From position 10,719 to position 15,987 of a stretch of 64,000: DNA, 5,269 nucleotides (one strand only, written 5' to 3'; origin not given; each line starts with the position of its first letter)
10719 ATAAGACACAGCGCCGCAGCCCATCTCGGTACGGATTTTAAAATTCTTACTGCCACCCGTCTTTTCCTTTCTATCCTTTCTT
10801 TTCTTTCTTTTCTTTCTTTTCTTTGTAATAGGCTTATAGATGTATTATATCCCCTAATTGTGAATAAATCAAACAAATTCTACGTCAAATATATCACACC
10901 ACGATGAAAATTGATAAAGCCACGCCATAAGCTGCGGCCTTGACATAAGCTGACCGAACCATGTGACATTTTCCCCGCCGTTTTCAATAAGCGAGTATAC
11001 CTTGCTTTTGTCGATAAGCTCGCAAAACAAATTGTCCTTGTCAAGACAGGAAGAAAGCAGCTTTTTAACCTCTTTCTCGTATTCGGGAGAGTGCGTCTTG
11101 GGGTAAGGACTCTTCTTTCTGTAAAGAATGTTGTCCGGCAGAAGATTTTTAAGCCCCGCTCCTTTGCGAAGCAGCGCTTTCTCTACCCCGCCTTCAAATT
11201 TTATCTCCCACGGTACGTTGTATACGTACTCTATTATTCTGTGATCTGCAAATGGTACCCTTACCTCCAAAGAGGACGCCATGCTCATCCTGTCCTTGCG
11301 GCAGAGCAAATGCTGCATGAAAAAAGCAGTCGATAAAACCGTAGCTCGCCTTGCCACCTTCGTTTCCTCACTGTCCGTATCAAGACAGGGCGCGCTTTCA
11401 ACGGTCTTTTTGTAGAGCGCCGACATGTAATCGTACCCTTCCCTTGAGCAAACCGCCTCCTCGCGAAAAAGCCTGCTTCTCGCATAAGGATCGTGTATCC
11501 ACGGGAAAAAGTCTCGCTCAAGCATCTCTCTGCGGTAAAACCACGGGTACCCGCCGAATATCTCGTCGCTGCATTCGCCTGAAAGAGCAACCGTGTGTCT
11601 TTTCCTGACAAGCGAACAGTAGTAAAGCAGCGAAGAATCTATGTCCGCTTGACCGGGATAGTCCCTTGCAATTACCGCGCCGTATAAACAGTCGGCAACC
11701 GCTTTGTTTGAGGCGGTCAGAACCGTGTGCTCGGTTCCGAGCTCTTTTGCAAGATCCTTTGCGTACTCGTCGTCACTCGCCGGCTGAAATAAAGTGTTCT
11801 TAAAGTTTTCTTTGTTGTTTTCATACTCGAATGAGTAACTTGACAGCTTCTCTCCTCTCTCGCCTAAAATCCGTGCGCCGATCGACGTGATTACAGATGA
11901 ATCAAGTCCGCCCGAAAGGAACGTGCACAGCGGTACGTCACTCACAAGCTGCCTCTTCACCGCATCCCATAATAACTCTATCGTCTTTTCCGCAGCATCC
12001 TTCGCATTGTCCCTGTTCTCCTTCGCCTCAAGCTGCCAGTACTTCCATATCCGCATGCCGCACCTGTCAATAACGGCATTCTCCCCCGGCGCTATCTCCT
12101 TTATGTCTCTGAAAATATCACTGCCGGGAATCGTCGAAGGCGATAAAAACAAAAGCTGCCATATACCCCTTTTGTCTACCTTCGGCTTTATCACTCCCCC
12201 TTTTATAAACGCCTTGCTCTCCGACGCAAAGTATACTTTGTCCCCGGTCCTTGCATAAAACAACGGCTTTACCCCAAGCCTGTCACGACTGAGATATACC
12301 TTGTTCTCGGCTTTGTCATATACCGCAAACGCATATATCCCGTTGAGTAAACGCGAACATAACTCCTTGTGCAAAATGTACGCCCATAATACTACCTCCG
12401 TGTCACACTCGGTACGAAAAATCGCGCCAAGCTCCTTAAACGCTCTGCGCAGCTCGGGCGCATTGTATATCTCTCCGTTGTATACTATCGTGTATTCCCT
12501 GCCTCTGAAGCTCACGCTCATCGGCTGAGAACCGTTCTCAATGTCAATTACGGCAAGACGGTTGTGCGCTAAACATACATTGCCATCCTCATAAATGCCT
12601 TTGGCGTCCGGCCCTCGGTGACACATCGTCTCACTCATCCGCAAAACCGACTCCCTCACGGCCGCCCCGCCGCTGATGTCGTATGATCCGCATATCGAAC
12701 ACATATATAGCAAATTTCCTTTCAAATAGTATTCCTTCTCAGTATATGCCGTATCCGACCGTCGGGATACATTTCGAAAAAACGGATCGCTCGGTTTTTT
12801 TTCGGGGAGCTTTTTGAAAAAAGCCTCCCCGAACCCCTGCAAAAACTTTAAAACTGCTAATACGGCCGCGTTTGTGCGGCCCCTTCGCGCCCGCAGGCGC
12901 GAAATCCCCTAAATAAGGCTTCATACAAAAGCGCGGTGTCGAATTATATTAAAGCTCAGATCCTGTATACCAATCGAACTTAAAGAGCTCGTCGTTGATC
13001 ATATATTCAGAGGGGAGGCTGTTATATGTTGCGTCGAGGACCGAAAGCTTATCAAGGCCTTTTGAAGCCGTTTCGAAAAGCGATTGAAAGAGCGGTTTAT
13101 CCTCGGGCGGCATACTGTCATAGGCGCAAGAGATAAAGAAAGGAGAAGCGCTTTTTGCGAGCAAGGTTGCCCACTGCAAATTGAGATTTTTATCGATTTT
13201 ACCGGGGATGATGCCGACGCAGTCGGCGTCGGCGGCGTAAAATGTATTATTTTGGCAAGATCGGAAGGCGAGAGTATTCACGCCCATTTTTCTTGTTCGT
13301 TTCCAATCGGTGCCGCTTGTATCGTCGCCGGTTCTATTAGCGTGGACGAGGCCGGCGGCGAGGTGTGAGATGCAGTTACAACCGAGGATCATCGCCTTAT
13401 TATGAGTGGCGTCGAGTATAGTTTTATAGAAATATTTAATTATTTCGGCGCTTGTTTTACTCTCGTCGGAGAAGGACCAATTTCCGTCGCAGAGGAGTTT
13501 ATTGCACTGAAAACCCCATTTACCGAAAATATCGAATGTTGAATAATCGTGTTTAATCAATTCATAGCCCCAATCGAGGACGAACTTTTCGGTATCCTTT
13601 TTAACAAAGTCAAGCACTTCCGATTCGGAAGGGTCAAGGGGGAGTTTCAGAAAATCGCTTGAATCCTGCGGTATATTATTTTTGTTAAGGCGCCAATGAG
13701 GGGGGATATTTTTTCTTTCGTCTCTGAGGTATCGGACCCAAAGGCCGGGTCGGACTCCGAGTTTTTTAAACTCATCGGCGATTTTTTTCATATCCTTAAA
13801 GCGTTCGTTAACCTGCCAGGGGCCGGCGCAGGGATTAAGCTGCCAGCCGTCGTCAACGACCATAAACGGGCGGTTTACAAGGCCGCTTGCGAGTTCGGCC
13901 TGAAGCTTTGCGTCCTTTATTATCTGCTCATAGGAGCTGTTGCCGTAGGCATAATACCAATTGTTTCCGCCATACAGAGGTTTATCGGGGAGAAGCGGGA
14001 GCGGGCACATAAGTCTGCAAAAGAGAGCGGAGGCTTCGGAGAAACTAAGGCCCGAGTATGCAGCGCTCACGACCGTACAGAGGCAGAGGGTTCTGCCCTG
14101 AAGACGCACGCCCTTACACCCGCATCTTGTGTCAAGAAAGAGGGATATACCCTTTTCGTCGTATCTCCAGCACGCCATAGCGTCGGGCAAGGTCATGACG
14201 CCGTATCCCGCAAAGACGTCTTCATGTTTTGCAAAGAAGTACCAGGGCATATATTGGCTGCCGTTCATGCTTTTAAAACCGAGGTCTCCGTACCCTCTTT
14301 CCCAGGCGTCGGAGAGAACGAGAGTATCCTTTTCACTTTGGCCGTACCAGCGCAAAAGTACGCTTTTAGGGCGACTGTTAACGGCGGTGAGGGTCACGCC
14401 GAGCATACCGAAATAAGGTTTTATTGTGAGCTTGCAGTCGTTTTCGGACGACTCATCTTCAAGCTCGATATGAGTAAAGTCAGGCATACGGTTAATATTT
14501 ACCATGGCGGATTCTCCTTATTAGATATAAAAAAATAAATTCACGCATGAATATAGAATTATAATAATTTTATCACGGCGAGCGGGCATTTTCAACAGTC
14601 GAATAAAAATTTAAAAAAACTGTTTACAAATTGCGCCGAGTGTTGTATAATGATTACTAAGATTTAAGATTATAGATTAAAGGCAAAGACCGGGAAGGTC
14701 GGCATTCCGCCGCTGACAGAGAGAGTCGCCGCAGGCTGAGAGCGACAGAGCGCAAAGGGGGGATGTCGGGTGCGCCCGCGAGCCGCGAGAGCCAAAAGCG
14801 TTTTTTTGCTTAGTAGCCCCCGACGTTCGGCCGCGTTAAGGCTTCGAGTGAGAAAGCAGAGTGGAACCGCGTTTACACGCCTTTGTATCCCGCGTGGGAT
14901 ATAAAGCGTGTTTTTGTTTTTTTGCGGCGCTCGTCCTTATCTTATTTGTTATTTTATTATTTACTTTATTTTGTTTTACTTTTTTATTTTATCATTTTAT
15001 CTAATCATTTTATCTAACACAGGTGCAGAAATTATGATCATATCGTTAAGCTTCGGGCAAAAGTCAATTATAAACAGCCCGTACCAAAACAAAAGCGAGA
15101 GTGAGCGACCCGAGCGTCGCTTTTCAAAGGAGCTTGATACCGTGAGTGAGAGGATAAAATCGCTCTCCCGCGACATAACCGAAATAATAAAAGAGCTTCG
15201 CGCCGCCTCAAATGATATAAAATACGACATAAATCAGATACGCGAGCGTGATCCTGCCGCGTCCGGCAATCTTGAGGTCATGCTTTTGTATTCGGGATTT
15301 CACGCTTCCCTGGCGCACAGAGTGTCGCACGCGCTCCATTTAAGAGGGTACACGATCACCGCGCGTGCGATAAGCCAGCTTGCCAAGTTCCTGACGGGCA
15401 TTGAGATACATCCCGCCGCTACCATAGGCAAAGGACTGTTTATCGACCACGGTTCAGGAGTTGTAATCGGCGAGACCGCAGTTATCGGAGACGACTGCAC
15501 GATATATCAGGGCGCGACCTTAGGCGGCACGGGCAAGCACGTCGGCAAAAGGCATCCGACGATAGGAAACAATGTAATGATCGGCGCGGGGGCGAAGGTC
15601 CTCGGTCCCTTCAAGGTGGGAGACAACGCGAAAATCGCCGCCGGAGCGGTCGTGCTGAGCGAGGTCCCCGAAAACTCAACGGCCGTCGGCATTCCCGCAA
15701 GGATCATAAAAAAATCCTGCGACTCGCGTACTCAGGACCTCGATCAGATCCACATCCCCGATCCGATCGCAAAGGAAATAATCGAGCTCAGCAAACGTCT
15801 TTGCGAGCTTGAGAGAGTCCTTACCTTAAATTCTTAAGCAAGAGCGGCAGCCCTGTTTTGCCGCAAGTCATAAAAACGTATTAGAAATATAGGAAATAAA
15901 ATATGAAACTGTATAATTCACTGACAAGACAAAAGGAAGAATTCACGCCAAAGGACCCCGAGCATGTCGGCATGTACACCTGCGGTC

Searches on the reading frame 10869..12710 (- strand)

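Call 56: search_protein_families(library=pfam, proteins=[window:10869-12710:-])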
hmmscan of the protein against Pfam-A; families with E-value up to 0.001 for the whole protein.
window:10869-12710:- (613 aa): 4 families
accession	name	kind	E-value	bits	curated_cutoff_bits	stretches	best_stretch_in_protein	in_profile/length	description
PF00733.27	Asn_synthase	-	1.8e-77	261.8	21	1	245-598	4-353/354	Asparagine synthase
PF13537.11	GATase_7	-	3.8e-38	130.7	25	1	49-169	1-122/123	Glutamine amidotransferase domain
PF13522.11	GATase_6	-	2.5e-35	121.7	27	1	34-164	1-130/130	Glutamine amidotransferase domain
PF12481.13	DUF3700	-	0.00035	20.6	27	1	120-173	127-180/228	Aluminium induced protein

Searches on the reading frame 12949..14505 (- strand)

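Call 56: search_protein_families(library=pfam, proteins=[window:12949-14505:-])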
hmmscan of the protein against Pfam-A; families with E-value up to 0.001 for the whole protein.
window:12949-14505:- (518 aa): 1 family
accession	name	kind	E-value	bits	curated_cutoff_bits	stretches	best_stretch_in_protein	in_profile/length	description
PF02065.24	Melibiase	-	0.0005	19.6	27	1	181-321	46-191/347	Melibiase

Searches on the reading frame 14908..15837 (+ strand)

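Call 68: search_protein_families(library=pfam, max_evalue=0.000001, proteins=[window:14908-15837:+])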
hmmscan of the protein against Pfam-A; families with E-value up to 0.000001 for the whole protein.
window:14908-15837:+ (309 aa): 2 families
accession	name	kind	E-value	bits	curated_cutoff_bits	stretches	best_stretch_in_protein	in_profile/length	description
PF00132.30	Hexapep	-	4.6e-16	58.2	27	1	216-249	1-34/36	Bacterial transferase hexapeptide (six repeats)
PF14602.12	Hexapep_2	-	2.2e-08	34.1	27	0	218-250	3-33/34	Hexapeptide repeat of succinyl-transferase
